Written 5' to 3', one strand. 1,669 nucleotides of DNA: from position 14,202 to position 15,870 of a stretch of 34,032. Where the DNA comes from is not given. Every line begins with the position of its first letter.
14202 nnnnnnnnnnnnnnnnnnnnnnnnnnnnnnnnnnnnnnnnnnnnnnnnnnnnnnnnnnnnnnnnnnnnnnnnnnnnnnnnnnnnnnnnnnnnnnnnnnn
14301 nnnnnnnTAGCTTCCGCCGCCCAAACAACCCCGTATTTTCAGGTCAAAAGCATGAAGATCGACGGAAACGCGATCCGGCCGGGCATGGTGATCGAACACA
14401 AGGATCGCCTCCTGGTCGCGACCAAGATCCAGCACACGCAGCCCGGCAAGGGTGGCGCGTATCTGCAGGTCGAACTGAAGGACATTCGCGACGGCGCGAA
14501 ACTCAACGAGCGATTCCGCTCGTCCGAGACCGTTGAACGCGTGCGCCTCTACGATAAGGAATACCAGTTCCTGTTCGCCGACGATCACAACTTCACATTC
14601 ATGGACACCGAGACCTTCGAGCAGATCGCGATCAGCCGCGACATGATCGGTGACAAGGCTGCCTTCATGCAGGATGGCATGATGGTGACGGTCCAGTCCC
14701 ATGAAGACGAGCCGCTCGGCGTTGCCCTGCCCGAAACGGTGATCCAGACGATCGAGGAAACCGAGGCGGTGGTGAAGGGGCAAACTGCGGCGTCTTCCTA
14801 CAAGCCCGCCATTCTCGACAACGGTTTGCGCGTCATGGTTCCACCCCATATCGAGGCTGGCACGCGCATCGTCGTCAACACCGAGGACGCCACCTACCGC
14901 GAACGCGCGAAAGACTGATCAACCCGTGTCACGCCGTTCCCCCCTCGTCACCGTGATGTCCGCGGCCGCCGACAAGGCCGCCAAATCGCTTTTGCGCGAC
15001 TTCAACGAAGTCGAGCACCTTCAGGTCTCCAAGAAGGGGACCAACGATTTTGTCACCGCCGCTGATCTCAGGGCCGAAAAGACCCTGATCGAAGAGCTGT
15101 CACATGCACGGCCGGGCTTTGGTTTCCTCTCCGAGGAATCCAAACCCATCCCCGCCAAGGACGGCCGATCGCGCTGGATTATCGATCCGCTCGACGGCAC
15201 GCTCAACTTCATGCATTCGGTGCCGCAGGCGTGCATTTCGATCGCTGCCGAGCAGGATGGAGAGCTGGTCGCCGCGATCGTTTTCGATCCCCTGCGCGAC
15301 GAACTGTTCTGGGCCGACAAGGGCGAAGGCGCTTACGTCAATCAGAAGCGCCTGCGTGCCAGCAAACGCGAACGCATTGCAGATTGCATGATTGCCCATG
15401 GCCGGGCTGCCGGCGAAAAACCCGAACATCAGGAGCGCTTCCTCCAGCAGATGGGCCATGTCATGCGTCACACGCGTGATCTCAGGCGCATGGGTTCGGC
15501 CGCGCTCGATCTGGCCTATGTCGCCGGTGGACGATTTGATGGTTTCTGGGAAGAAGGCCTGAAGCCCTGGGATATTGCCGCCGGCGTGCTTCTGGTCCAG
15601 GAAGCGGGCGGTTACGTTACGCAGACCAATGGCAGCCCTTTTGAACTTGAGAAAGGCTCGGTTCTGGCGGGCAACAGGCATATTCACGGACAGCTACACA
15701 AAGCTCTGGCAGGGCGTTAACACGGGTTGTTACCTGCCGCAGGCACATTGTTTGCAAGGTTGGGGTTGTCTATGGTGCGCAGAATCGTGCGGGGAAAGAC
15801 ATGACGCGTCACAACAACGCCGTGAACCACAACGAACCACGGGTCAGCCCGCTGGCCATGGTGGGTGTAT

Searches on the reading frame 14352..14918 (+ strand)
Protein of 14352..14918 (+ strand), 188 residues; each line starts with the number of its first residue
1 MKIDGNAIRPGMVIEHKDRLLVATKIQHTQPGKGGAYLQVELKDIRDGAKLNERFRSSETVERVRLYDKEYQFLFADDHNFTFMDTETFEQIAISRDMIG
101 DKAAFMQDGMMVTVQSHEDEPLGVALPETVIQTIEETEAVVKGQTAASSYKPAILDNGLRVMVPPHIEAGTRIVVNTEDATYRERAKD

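Call 80: search_protein_families(library=padloc, proteins=[window:14352-14918:+], max_evalue=0.001)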
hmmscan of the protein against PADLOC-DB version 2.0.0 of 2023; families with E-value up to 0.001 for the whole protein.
window:14352-14918:+ (188 aa): 0 families

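Call 81: search_protein_families(library=ncbifam, proteins=[window:14352-14918:+], max_evalue=0.00001)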
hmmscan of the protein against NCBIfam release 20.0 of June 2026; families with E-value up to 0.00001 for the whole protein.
window:14352-14918:+ (188 aa): 6 families
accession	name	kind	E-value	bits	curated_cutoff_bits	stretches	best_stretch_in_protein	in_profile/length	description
NF001810.0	PRK00529.1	subfamily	4.3e-68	228.6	161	1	2-187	2-187/187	elongation factor P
TIGR00038.1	efp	equivalog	2.7e-66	222.7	185.8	1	4-186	2-184/184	elongation factor P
NF003392.1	PRK04542.1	equivalog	2.1e-38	132.1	216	1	6-186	4-187/187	elongation factor P-like protein EfpL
TIGR02178.1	yeiP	equivalog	1e-36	126.9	264.05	1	6-186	3-186/186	elongation factor P-like protein YeiP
NF011175.0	PRK14578.1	equivalog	1.3e-27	96.5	301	1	11-186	10-187/187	elongation factor P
NF009090.0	PRK12426.1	equivalog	1.4e-27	96.5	226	1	6-185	5-184/185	elongation factor P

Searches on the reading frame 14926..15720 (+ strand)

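Call 80: search_protein_families(library=padloc, proteins=[window:14926-15720:+], max_evalue=0.001)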
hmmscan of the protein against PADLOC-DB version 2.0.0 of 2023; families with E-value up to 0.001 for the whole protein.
window:14926-15720:+ (264 aa): 0 families

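Call 81: search_protein_families(library=ncbifam, proteins=[window:14926-15720:+], max_evalue=0.00001)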
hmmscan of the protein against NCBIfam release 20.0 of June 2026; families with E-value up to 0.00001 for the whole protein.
window:14926-15720:+ (264 aa): 7 families
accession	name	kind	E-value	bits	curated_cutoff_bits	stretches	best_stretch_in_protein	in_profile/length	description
NF008027.1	PRK10757.1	equivalog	2.3e-61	207.1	332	1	6-257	3-253/267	inositol-1-monophosphatase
TIGR02067.1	his_9_HisN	equivalog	2.5e-46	158.2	275.15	1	9-261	3-251/252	histidinol-phosphatase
NF009321.0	PRK12676.1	equivalog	4.5e-42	143.9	264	1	10-243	13-238/264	bifunctional fructose-bisphosphatase/inositol-phosphate phosphatase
TIGR01331.1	bisphos_cysQ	equivalog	2.8e-32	112.3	228.8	1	12-243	6-236/250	3'(2'),5'-bisphosphate nucleotidase CysQ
NF010678.0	PRK14076.1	equivalog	3.9e-21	75.6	493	1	30-260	31-282/570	bifunctional NADP phosphatase/NAD kinase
NF008182.0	PRK10931.1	equivalog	2.7e-18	66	379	1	12-240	6-229/246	3'(2'),5'-bisphosphate nucleotidase CysQ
TIGR01330.1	bisphos_HAL2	equivalog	3.4e-10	39.3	267.05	1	213-253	294-334/359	3'(2'),5'-bisphosphate nucleotidase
